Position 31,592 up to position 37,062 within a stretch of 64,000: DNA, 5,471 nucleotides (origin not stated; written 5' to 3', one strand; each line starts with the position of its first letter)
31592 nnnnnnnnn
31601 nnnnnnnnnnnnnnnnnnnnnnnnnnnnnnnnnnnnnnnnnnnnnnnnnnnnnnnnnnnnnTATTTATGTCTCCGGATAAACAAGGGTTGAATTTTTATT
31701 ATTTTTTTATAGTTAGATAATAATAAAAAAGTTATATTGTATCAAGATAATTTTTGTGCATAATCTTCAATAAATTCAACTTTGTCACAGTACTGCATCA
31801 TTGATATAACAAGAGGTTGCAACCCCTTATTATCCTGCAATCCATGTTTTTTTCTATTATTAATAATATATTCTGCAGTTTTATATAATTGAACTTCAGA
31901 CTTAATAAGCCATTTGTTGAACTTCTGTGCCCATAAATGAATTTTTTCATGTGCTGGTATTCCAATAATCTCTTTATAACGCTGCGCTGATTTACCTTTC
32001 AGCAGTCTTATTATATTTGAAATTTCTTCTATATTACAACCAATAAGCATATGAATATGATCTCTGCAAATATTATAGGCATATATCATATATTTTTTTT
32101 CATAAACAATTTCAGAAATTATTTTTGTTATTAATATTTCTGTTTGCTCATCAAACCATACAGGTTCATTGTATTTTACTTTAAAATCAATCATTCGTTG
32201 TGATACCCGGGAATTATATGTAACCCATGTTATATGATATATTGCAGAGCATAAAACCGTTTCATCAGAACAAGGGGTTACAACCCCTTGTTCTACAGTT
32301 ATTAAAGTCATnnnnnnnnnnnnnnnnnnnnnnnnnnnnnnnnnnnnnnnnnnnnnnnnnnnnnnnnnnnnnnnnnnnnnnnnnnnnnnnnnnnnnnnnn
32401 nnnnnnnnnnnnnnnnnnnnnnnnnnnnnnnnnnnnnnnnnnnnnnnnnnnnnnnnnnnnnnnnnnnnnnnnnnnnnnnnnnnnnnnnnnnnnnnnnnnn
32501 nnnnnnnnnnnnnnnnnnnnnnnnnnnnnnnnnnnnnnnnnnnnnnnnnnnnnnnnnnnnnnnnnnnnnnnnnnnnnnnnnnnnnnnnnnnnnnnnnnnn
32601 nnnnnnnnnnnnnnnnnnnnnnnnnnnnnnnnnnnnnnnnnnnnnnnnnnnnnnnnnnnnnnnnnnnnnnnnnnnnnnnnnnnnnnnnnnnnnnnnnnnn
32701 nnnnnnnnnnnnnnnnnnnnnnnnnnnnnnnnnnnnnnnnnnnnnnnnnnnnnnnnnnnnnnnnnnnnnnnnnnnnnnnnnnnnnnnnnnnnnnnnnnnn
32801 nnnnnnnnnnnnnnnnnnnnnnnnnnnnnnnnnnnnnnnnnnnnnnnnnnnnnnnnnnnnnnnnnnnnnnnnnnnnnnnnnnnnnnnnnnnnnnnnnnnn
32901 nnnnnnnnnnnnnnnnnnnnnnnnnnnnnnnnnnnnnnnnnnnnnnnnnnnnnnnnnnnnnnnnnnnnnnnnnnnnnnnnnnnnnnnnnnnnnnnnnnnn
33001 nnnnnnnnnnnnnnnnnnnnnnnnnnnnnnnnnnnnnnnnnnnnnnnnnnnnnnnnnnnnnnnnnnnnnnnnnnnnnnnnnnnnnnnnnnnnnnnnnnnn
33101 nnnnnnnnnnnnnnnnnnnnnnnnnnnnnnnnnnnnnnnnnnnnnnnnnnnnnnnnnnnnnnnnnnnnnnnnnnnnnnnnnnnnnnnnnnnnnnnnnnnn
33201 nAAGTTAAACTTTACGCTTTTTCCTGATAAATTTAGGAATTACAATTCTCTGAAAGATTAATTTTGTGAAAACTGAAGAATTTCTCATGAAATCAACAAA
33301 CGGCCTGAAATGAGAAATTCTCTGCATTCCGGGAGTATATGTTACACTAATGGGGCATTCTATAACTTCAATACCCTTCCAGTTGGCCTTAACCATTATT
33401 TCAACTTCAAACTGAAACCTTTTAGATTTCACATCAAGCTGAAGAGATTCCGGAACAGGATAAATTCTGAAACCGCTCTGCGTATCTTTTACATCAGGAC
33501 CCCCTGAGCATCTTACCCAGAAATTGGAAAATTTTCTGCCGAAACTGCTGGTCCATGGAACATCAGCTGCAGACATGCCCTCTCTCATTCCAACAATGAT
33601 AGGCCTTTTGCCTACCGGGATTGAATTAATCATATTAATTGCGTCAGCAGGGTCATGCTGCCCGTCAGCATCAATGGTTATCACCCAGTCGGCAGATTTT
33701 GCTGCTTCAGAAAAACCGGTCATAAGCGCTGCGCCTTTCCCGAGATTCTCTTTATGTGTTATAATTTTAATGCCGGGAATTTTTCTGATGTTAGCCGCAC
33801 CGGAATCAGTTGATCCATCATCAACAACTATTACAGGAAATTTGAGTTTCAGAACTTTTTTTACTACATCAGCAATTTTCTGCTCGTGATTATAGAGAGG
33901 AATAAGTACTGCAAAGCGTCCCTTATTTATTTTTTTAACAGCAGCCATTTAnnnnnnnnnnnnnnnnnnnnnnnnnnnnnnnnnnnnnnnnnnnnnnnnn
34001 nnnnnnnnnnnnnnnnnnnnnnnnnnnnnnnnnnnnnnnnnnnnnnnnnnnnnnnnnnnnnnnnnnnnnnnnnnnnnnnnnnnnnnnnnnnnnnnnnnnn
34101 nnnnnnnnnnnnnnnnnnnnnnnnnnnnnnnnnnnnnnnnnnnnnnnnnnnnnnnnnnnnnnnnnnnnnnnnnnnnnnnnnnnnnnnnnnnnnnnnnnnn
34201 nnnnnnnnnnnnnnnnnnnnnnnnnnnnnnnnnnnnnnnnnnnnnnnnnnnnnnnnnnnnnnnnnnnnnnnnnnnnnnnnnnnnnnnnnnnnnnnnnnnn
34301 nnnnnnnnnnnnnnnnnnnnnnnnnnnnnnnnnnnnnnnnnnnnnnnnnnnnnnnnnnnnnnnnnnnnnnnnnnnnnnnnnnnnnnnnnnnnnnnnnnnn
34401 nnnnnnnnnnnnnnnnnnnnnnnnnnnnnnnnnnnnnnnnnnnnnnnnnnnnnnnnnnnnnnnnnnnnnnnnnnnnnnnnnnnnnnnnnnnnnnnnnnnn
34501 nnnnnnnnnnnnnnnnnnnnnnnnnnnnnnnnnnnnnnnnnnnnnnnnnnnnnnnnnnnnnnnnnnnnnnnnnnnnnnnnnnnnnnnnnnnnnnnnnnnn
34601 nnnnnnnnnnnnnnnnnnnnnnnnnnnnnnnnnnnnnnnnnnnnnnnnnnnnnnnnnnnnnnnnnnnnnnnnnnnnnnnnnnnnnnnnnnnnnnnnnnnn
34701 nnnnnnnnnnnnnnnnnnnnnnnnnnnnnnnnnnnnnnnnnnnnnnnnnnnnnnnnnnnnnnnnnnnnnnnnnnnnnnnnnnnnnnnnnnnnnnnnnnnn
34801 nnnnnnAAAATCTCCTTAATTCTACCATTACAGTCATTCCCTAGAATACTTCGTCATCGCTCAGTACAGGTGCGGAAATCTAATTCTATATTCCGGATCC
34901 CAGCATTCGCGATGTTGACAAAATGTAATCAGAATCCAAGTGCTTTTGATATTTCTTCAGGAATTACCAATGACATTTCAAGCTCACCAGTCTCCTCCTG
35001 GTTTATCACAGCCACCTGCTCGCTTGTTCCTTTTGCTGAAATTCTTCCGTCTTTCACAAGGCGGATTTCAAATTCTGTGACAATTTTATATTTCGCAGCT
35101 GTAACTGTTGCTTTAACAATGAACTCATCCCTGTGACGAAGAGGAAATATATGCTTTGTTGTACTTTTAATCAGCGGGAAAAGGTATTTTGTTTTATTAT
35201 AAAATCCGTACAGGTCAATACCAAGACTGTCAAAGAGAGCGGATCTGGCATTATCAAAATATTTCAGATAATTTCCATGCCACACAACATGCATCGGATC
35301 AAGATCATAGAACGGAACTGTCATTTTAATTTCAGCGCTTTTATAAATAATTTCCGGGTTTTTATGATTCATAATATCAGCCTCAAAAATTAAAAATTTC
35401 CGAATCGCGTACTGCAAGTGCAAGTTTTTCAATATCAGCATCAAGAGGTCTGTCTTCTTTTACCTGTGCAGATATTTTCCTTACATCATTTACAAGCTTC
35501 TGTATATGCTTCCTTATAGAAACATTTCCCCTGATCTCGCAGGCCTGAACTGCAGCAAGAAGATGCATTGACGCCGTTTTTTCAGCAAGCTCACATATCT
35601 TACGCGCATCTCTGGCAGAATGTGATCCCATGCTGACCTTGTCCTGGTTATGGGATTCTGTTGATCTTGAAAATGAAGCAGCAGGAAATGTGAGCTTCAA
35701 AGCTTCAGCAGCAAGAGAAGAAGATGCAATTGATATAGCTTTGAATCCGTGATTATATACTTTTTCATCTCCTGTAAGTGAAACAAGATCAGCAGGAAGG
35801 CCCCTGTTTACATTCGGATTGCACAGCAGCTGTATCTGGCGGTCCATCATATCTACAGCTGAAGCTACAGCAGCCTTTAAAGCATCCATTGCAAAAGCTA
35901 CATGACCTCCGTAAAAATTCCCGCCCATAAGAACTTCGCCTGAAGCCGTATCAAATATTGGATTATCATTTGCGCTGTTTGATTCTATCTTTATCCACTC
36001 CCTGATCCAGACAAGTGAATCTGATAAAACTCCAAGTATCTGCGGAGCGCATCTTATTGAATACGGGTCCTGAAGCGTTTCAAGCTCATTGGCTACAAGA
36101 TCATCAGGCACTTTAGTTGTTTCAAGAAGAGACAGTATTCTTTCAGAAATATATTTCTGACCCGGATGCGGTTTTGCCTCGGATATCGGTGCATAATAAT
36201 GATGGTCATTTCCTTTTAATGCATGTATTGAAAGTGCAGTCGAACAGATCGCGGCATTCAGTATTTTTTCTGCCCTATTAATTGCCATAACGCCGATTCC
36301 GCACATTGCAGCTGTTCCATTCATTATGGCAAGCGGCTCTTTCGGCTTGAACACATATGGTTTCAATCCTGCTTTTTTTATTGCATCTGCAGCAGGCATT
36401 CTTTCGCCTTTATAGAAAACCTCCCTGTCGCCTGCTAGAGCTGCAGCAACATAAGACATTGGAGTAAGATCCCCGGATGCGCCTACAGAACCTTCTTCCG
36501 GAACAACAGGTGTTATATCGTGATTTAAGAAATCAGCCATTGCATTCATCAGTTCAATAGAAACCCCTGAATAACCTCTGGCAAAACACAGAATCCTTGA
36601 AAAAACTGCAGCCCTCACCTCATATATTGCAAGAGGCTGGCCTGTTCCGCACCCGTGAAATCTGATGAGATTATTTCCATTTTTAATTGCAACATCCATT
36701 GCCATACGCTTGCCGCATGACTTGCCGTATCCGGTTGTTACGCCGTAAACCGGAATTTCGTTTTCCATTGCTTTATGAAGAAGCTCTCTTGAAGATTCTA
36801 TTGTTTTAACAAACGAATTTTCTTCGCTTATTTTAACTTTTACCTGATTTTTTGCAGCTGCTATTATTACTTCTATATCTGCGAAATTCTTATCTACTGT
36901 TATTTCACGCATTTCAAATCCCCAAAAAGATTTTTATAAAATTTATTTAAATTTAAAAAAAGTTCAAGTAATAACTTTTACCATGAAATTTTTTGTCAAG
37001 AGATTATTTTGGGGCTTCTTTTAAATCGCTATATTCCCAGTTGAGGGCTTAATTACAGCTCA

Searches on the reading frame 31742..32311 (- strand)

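Call 23: search_protein_families(library=pfam, proteins=[window:31742-32311:-], max_evalue=0.1)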
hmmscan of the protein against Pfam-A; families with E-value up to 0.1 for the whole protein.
window:31742-32311:- (189 aa): 1 family
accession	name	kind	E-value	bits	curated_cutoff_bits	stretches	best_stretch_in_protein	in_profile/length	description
PF01797.21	Y1_Tnp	-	4.9e-12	46.5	23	1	43-151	11-120/121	Transposase IS200 like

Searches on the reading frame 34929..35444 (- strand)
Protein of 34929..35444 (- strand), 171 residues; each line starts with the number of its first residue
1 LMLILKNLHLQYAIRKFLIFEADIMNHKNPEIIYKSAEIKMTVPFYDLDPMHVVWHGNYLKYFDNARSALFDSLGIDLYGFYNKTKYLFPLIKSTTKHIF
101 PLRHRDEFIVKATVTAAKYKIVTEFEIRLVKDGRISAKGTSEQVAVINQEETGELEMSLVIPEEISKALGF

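Call 23: search_protein_families(library=pfam, proteins=[window:34929-35444:-], max_evalue=0.1)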
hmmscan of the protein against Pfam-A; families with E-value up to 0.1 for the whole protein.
window:34929-35444:- (171 aa): 2 families
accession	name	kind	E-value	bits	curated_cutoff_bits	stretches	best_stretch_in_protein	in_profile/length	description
PF13279.12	4HBT_2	-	2.4e-09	38.1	25.5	1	43-167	1-120/122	Thioesterase-like superfamily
PF03061.28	4HBT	-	3.4e-07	30.9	20.6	1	52-129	2-70/79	Thioesterase superfamily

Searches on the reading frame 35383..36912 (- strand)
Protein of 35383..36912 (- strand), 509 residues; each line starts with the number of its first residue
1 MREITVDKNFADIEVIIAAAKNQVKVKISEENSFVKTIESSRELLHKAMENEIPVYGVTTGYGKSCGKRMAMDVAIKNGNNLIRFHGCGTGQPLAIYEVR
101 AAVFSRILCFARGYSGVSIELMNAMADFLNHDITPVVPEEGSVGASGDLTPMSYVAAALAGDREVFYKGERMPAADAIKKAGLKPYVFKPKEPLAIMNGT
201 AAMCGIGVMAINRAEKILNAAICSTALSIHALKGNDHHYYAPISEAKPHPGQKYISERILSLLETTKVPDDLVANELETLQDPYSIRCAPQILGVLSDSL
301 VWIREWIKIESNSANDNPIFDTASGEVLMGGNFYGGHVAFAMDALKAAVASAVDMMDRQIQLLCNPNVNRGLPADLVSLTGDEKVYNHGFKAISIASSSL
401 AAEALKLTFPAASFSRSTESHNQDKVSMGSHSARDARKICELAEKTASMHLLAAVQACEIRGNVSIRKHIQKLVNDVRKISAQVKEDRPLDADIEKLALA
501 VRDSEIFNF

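Call 13: find_encoding_contigs(protein=window:35383-36912:-, flank=3000, max_places=6)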
Protein window:35383-36912:- (509 aa): no gene with exactly this product is on record in the collection.

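Call 23: search_protein_families(library=pfam, proteins=[window:35383-36912:-], max_evalue=0.1)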
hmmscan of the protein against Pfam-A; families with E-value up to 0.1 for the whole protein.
window:35383-36912:- (509 aa): 2 families
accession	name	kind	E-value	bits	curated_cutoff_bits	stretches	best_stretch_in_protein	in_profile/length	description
PF00221.24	Lyase_aromatic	-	1.9e-152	508.6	27.3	1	13-478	3-465/466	Aromatic amino acid lyase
PF09726.14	Macoilin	-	0.051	12.6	32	1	351-495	272-417/671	Macoilin family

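Call 27: find_homologous_proteins(query=window:35383-36912:-, max_evalue=1e-50)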
Query window:35383-36912:- (509 aa): 7988 proteins with E <= 1e-50 among 8000 candidates; the best 120 are listed.
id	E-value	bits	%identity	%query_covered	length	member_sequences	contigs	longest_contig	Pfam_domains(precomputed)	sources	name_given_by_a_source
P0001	0.0e+0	1086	95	100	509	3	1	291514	PF00221.25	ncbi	-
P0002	1.2e-218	745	65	99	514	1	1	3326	PF00221.25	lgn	-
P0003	5.0e-213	726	64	97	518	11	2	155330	PF00221.25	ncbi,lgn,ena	-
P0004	5.4e-213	726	65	97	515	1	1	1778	PF00221.25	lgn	-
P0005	5.2e-212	723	63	99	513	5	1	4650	PF00221.25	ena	-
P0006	8.4e-212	722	64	97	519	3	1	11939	PF00221.25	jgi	-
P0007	8.8e-212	722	62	99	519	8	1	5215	PF00221.25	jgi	jgi:histidine ammonia-lyase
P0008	1.1e-211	722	63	99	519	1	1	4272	PF00221.25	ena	-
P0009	1.5e-209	715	63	100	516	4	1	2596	PF00221.25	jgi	jgi:histidine ammonia-lyase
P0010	1.7e-209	714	63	99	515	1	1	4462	PF00221.25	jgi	jgi:histidine ammonia-lyase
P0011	2.2e-209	714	63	100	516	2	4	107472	PF00221.25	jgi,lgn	jgi:histidine ammonia-lyase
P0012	2.3e-209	714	63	97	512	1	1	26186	PF00221.25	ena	-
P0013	3.0e-209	714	64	100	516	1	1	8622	PF00221.25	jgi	jgi:histidine ammonia-lyase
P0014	3.2e-209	714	65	99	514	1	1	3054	PF00221.25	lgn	-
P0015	4.5e-209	713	62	99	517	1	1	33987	PF00221.25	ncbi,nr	ncbi:MAG: aromatic amino acid lyase [Spirochaetes bacterium]|nr:aromatic amino acid lyase [Spirochae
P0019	1.7e-208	711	63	100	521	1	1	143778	PF00221.25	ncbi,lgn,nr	ncbi:MAG: aromatic amino acid lyase [Spirochaetes bacterium]|nr:aromatic amino acid lyase [Spirochae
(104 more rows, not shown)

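Call 28: find_encoding_contigs(protein=P0001, flank=10000, max_places=6)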
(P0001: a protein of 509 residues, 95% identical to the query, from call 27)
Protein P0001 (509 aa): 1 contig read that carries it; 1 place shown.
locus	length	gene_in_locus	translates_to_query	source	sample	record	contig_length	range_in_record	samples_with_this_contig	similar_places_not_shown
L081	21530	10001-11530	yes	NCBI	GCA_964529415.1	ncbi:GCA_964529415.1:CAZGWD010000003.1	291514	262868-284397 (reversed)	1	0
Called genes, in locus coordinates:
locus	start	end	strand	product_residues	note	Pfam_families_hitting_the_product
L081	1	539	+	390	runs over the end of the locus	PF07690:MFS_1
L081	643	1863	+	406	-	PF13173:AAA_14, PF13635:DUF4143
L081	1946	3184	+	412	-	PF02441:Flavoprotein, PF04127:DFP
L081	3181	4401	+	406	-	PF03453:MoeA_N, PF00994:MoCF_biosynth, PF03454:MoeA_C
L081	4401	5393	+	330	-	PF02568:ThiI, PF03054:tRNA_Me_trans, PF18297:NFACT-R_2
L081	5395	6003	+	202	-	PF00551:Formyl_trans_N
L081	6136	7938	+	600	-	PF08439:Peptidase_M3_N, PF01432:Peptidase_M3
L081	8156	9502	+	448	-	PF02154:FliM, PF14841:FliG_M, PF01706:FliG_C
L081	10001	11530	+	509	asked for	PF00221:Lyase_aromatic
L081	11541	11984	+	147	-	PF13279:4HBT_2, PF03061:4HBT (weak)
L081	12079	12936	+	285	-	PF02645:DegV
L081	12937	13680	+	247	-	PF00535:Glycos_transf_2, PF13641:Glyco_tranf_2_3 (weak)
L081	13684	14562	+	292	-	PF03279:Lip_A_acyltrans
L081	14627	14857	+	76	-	PF04014:MazE_antitoxin (weak)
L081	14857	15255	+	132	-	PF01850:PIN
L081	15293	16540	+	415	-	PF06541:ABC_trans_CmpB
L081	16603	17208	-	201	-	PF00440:TetR_N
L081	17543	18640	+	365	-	PF12833:HTH_18, PF00165:HTH_AraC (weak)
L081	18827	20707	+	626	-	PF02730:AFOR_N, PF01314:AFOR_C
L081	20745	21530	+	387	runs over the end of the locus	PF00465:Fe-ADH, PF25137:ADH_Fe_C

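Call 38: find_encoding_contigs(protein=P0003, flank=6000, max_places=2)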
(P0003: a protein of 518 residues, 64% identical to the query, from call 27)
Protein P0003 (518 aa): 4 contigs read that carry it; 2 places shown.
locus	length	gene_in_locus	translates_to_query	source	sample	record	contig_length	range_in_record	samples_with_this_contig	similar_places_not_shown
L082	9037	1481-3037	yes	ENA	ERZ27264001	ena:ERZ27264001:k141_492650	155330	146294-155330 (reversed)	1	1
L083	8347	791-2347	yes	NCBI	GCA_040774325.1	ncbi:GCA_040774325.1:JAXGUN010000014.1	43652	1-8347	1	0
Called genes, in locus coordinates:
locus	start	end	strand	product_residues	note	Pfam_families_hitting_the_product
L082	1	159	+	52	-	?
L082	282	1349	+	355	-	PF08100:Dimerisation (faint), PF21212:Dimerisation2-like_dom, PF13489:Methyltransf_23 (weak), PF00891:Methyltransf_2, PF08242:Methyltransf_12 (weak)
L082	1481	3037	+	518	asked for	PF00221:Lyase_aromatic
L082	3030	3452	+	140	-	PF13279:4HBT_2, PF03061:4HBT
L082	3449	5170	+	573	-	PF02734:Dak2, PF21645:FakA-like_M, PF02645:DegV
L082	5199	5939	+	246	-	PF00535:Glycos_transf_2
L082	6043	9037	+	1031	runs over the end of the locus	PF03176:MMPL (weak)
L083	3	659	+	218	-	?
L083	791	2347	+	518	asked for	PF00221:Lyase_aromatic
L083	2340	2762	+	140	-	PF13279:4HBT_2, PF03061:4HBT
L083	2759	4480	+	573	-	PF02734:Dak2, PF21645:FakA-like_M, PF02645:DegV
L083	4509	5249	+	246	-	PF00535:Glycos_transf_2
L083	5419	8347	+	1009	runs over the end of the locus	PF03176:MMPL (weak)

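Call 39: find_encoding_contigs(protein=P0019, flank=6000, max_places=2)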
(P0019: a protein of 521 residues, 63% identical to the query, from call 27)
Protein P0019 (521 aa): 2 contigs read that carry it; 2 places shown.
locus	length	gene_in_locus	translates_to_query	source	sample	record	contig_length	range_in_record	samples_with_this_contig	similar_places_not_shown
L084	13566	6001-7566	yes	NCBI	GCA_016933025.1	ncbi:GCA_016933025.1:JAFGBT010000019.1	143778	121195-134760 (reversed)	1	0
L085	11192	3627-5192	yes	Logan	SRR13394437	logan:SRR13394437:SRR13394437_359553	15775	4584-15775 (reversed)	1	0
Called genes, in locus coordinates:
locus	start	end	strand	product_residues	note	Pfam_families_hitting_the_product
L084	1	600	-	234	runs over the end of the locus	PF01386:Ribosomal_L25p, PF14693:Ribosomal_TL5_C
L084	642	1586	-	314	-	PF13793:Pribosyltran_N, PF00156:Pribosyltran, PF14572:Pribosyl_synth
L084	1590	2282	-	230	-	PF00483:NTP_transferase, PF02348:CTP_transf_3 (weak), PF12804:NTP_transf_3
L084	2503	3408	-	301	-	PF00288:GHMP_kinases_N, PF08544:GHMP_kinases_C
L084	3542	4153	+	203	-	PF00702:Hydrolase, PF13419:HAD_2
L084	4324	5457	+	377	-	-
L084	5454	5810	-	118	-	-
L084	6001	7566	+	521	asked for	PF00221:Lyase_aromatic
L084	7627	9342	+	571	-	PF02734:Dak2, PF21645:FakA-like_M, PF02645:DegV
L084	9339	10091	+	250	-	PF00535:Glycos_transf_2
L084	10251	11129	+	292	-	PF03279:Lip_A_acyltrans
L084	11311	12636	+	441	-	PF07536:HWE_HK (weak), PF07568:HisKA_2, PF13581:HATPase_c_2, PF02518:HATPase_c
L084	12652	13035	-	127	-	-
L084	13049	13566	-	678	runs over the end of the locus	PF07695:7TMR-DISM_7TM (weak), PF07228:SpoIIE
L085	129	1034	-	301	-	PF00288:GHMP_kinases_N, PF08544:GHMP_kinases_C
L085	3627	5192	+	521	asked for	PF00221:Lyase_aromatic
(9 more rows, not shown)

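Call 41: search_protein_families(library=pfam, proteins=[L081:8156-9499:+], max_evalue=0.01)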
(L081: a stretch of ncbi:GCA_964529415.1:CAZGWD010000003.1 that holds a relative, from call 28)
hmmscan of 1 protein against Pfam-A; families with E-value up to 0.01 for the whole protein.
L081:8156-9499:+ (448 aa): 3 families
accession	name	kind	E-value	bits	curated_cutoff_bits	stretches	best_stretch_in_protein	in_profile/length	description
PF02154.20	FliM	-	1.2e-24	87.8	27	1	6-179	15-188/192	Flagellar motor switch protein FliM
PF14841.11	FliG_M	-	1e-13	51.7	25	1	236-308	1-72/76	FliG middle domain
PF01706.21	FliG_C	-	3.5e-13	50.2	23.3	1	340-441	2-103/108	FliG C-terminal domain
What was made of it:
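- On MITE: The long form in L081 encodes FliM + FliG_M + FliG_C domains only (call 41).
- L081 has a FliM + FliG_M + FliG_C gene between pepF and HAL (calls 28, 41). The long form encodes no transposase (call 41).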

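Call 42: list_cluster_members(proteins=[P0001])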
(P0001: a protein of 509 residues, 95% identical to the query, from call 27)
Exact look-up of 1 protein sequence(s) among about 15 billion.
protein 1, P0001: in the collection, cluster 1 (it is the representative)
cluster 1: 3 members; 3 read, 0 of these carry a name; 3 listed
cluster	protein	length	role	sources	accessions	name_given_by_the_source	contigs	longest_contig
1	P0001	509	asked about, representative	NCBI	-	-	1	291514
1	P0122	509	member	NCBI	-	-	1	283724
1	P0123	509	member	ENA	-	-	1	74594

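Call 43: find_encoding_contigs(protein=P0122, flank=10000, max_places=3)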
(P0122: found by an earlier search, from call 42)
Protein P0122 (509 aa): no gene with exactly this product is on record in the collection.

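Call 44: find_encoding_contigs(protein=P0123, flank=10000, max_places=3)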
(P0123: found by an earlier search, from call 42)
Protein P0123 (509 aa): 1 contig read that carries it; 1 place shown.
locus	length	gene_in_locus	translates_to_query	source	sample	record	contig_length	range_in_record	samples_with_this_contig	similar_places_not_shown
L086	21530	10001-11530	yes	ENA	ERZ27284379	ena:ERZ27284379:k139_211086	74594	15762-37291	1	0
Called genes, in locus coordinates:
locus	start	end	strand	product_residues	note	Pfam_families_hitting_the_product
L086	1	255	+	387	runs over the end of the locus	PF07690:MFS_1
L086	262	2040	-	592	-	PF07719:TPR_2 (faint), PF00515:TPR_1 (faint), PF13181:TPR_8 (faint), PF13424:TPR_12 (faint), PF14559:TPR_19 (faint)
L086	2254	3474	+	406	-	PF13173:AAA_14, PF13635:DUF4143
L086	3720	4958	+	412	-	PF02441:Flavoprotein, PF04127:DFP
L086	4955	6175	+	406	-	PF03453:MoeA_N, PF00994:MoCF_biosynth, PF03454:MoeA_C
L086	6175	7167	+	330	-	PF02568:ThiI, PF03054:tRNA_Me_trans, PF18297:NFACT-R_2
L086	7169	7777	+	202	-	PF00551:Formyl_trans_N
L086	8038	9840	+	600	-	PF08439:Peptidase_M3_N, PF01432:Peptidase_M3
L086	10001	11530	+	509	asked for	PF00221:Lyase_aromatic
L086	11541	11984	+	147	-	PF13279:4HBT_2, PF03061:4HBT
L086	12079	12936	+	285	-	PF02645:DegV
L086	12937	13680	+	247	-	PF00535:Glycos_transf_2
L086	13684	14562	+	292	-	PF03279:Lip_A_acyltrans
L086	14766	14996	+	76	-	PF04014:MazE_antitoxin (weak)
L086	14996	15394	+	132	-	PF01850:PIN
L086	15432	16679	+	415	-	PF06541:ABC_trans_CmpB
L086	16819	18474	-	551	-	PF02776:TPP_enzyme_N, PF00205:TPP_enzyme_M, PF02775:TPP_enzyme_C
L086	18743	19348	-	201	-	PF00440:TetR_N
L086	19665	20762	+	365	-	PF12833:HTH_18, PF00165:HTH_AraC (weak)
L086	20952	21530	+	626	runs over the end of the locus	PF02730:AFOR_N, PF01314:AFOR_C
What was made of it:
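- L086 has 160 nt there (call 44).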

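Call 50: find_homologous_proteins(query=L081:8156-9499:+, max_evalue=0.00001)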
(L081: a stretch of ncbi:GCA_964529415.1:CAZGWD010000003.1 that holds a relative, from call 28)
Query L081:8156-9499:+ (448 aa): 34 proteins with E <= 0.00001 among 8000 candidates.
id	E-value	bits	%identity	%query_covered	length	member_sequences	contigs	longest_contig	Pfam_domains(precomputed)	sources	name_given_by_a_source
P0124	6.8e-283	956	100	100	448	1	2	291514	PF14841.12,PF02154.22,PF01706.22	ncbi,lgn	-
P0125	6.8e-39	152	39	49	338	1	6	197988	PF14842.12,PF14841.12,PF03448.23,PF01706.22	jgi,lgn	jgi:flagellar motor switch protein FliG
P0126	4.5e-38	149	39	49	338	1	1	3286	PF14842.12,PF14841.12,PF03448.23,PF01706.22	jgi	jgi:flagellar motor switch protein FliG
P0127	9.0e-38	148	39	49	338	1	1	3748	PF14842.12,PF14841.12,PF03448.23,PF01706.22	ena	-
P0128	1.3e-37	148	39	49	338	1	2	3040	PF14842.12,PF14841.12,PF03448.23,PF01706.22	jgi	jgi:flagellar motor switch protein FliG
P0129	1.4e-37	148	38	49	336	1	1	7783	PF14842.12,PF14841.12,PF03448.23,PF01706.22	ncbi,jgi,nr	ncbi:MAG: flagellar motor switch protein FliG [Spirochaetia bacterium]|jgi:flagellar motor switch pr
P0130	1.5e-37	148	39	49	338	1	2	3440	PF14842.12,PF14841.12,PF03448.23,PF01706.22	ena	-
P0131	1.6e-37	148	39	49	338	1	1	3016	PF14842.12,PF14841.12,PF03448.23,PF01706.22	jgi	jgi:flagellar motor switch protein FliG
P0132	2.3e-37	147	39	49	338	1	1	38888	PF14842.12,PF14841.12,PF03448.23,PF01706.22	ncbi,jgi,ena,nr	ncbi:MAG: flagellar motor switch protein FliG [Spirochaetes bacterium RBG_16_49_21]|nr:MAG: flagella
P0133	2.4e-37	147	39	49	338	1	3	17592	PF14842.12,PF14841.12,PF03448.23,PF01706.22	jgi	jgi:flagellar motor switch protein FliG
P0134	2.6e-37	147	39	49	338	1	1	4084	PF14842.12,PF14841.12,PF03448.23,PF01706.22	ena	-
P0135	3.2e-37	146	38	49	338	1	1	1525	PF14842.12,PF14841.12,PF03448.23,PF01706.22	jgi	-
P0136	4.6e-37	146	39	49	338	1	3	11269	PF14842.12,PF14841.12,PF03448.23,PF01706.22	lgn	-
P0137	5.7e-37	146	39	49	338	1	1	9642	PF14842.12,PF14841.12,PF03448.23,PF01706.22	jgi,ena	-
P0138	6.0e-37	146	38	49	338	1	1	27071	PF14842.12,PF14841.12,PF03448.23,PF01706.22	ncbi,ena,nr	ncbi:MAG TPA: flagellar motor switch protein FliG [Spirochaetota bacterium]|nr:flagellar motor switc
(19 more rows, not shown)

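Call 52: find_encoding_contigs(protein=P0124, flank=3000, max_places=4)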
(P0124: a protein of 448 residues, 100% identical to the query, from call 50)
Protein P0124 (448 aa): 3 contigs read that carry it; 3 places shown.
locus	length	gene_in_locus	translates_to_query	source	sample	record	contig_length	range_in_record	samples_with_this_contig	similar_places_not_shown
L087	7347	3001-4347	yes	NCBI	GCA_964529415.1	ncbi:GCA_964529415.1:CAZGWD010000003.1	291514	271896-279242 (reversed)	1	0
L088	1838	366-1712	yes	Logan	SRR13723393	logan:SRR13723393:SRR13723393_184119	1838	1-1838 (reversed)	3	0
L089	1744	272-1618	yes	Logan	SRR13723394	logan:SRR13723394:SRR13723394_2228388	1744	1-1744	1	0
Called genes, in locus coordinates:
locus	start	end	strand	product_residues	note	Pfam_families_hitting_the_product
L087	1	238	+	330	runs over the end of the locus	PF02568:ThiI, PF03054:tRNA_Me_trans, PF18297:NFACT-R_2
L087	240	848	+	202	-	PF00551:Formyl_trans_N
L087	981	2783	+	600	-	PF08439:Peptidase_M3_N, PF01432:Peptidase_M3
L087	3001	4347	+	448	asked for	PF02154:FliM, PF14841:FliG_M, PF01706:FliG_C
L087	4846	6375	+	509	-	PF00221:Lyase_aromatic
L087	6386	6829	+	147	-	PF13279:4HBT_2, PF03061:4HBT (weak)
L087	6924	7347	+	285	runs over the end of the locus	PF02645:DegV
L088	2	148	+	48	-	?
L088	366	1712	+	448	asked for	PF02154:FliM, PF14841:FliG_M, PF01706:FliG_C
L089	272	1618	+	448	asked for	PF02154:FliM, PF14841:FliG_M, PF01706:FliG_C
